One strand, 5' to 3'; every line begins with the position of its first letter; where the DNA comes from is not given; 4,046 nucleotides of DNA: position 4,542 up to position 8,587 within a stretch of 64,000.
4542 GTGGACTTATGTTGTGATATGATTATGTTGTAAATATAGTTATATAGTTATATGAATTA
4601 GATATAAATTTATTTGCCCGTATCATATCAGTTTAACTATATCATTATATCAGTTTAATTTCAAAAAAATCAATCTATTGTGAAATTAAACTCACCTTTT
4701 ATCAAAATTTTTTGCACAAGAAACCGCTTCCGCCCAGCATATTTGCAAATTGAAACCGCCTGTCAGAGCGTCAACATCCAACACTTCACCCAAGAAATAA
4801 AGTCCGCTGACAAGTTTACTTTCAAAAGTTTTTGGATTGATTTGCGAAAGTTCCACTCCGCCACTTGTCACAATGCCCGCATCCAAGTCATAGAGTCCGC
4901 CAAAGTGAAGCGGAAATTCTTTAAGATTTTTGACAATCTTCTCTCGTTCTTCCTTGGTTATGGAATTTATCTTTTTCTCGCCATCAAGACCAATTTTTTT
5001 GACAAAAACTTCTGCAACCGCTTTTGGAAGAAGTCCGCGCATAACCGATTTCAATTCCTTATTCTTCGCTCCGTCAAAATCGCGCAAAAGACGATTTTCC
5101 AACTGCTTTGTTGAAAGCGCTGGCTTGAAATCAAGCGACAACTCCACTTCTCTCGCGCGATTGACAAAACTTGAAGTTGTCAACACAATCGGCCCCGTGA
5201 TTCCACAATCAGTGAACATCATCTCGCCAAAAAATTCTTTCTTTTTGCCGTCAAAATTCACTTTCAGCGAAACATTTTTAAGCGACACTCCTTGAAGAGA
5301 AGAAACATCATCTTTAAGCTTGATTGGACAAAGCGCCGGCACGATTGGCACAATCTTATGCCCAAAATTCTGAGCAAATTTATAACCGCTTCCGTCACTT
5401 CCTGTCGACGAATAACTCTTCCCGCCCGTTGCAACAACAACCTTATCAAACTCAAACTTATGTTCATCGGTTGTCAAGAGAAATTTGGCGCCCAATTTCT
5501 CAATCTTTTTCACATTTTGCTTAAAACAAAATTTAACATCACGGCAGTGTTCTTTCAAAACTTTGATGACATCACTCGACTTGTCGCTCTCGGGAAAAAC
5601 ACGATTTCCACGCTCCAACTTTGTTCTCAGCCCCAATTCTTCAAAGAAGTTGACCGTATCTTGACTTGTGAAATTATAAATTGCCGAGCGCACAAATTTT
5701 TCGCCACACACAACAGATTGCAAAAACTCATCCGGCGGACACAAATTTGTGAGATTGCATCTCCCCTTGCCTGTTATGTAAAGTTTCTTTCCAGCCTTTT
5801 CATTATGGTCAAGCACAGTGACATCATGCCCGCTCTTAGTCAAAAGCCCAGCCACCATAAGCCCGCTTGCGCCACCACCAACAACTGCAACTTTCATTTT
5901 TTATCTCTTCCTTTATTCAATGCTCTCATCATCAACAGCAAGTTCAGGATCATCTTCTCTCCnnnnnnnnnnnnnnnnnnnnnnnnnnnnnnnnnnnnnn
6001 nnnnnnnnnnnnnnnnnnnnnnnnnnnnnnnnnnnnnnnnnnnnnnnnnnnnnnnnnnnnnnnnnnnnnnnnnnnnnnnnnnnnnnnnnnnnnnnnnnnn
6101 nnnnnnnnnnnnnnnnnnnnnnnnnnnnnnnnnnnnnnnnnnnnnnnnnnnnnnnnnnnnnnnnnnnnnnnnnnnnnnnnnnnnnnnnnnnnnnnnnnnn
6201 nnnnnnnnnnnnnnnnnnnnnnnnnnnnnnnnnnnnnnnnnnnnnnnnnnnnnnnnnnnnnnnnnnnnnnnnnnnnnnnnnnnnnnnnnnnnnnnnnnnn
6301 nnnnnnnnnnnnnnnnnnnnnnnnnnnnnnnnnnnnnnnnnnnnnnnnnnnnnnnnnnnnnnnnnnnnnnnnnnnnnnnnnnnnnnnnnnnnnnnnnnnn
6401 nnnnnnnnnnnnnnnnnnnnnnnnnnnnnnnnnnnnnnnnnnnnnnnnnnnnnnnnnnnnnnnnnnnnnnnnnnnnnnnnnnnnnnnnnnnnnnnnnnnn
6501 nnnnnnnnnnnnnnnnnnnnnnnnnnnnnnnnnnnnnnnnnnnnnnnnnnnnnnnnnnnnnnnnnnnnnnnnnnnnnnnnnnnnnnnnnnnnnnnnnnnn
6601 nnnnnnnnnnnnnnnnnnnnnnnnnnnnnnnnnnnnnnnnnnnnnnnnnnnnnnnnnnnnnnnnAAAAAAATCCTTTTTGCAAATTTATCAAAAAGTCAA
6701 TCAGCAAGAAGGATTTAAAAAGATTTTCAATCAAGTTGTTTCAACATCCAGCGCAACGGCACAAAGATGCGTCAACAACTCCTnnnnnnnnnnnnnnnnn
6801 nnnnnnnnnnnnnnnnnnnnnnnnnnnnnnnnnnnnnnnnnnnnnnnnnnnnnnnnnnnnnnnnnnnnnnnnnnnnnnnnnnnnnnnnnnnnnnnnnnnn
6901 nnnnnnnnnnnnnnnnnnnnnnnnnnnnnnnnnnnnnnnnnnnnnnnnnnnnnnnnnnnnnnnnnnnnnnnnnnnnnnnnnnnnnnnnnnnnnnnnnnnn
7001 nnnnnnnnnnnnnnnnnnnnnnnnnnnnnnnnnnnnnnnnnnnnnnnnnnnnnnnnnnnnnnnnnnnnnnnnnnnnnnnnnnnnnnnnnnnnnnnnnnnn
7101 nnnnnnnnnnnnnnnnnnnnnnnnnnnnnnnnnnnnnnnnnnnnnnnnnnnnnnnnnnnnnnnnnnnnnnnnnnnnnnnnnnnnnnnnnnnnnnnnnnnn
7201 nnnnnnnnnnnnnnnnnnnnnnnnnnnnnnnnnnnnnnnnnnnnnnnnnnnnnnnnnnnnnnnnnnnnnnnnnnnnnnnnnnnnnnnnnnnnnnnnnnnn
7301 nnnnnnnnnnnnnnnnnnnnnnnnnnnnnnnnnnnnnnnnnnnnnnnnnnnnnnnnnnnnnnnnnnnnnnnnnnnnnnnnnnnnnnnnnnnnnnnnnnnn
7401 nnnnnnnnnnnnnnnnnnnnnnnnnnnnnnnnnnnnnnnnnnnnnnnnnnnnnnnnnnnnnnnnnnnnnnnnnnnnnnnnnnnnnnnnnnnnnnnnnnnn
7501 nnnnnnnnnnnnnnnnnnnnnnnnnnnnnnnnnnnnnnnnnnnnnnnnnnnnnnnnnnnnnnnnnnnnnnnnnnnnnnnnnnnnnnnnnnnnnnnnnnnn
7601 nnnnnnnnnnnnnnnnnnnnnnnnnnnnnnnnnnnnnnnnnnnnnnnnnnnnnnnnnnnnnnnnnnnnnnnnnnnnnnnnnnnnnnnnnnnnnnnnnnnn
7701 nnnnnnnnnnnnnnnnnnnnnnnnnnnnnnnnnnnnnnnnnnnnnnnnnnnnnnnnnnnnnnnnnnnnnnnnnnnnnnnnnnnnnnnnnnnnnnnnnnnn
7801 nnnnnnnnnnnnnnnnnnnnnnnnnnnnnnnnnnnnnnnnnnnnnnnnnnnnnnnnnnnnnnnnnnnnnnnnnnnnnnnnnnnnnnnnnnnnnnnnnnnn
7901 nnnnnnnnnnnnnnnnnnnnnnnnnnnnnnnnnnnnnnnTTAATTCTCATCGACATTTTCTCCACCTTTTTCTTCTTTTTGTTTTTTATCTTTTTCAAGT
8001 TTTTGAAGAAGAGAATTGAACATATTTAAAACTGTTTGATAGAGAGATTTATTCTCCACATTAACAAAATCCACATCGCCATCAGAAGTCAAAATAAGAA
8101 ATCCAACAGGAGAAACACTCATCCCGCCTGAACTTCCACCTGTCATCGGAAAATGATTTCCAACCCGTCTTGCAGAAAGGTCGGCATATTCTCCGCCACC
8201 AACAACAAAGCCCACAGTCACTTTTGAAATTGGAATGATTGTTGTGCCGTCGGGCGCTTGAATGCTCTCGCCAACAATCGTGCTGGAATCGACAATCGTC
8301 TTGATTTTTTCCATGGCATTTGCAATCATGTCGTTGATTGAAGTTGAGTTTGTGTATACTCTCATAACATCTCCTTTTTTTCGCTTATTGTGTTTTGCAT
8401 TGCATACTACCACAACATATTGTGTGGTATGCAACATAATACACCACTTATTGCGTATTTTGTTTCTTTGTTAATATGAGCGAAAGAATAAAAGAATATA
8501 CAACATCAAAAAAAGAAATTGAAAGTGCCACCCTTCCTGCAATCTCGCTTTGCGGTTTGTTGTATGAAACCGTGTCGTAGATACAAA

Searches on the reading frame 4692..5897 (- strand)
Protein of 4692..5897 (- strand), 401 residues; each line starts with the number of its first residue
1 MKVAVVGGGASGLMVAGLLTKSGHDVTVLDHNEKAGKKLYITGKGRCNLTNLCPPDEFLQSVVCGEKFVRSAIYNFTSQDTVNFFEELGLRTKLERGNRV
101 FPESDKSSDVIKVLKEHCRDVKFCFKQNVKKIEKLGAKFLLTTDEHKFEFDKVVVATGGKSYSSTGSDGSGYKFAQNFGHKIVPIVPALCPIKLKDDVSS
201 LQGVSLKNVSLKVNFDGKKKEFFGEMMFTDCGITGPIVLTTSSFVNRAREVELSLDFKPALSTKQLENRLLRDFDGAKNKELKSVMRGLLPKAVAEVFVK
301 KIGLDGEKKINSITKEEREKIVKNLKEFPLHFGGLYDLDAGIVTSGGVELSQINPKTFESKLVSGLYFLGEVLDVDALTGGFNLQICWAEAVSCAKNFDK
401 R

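Call 54: search_protein_families(library=pfam, proteins=[window:4692-5897:-], max_evalue=0.0001)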
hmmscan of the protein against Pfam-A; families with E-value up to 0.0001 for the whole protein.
window:4692-5897:- (401 aa): 10 families
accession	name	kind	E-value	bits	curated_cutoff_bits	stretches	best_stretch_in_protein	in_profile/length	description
PF03486.20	HI0933_like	-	5.4e-80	268.8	50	1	2-396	2-243/244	HI0933-like protein Rossmann domain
PF22780.1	HI0933_like_1st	-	7.7e-34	117.3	27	1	186-339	1-161/165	HI0933-like protein barrel and H2TH domain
PF07992.20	Pyr_redox_2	-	1.1e-10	41.9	26.1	0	105-163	57-113/291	Pyridine nucleotide-disulphide oxidoreductase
PF01266.30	DAO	-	2.1e-08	34.5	27.9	1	2-36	1-35/353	FAD dependent oxidoreductase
PF13738.12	Pyr_redox_3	-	3.7e-07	30.1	30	0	123-159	98-134/305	Pyridine nucleotide-disulphide oxidoreductase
PF00070.33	Pyr_redox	-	8.2e-07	29.9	22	1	2-36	1-35/82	Pyridine nucleotide-disulphide oxidoreductase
PF13450.12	NAD_binding_8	-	1.1e-06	29.2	21.9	1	5-36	1-32/68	NAD(P)-binding Rossmann-like domain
PF13454.12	NAD_binding_9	-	1.8e-06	28.5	21.8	0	4-52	1-53/155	FAD-NAD(P)-binding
PF02558.23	ApbA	-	9.2e-06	25.8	22.2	0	3-34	1-38/150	Ketopantoate reductase PanE/ApbA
PF01494.25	FAD_binding_3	-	6.5e-05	22.7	22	1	2-34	3-35/349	FAD binding domain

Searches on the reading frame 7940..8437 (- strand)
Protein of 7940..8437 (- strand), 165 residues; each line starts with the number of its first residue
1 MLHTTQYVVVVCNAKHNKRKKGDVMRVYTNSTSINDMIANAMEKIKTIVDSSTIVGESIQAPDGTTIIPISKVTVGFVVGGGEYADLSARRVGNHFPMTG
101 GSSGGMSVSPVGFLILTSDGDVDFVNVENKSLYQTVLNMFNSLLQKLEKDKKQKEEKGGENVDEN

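Call 54: search_protein_families(library=pfam, proteins=[window:7940-8437:-], max_evalue=0.0001)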
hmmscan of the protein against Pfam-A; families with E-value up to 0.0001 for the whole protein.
window:7940-8437:- (165 aa): 1 family
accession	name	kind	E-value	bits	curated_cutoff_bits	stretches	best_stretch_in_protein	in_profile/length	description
PF09579.15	Spore_YtfJ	-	2.6e-19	69.7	25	1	59-143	1-79/81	Sporulation protein YtfJ (Spore_YtfJ)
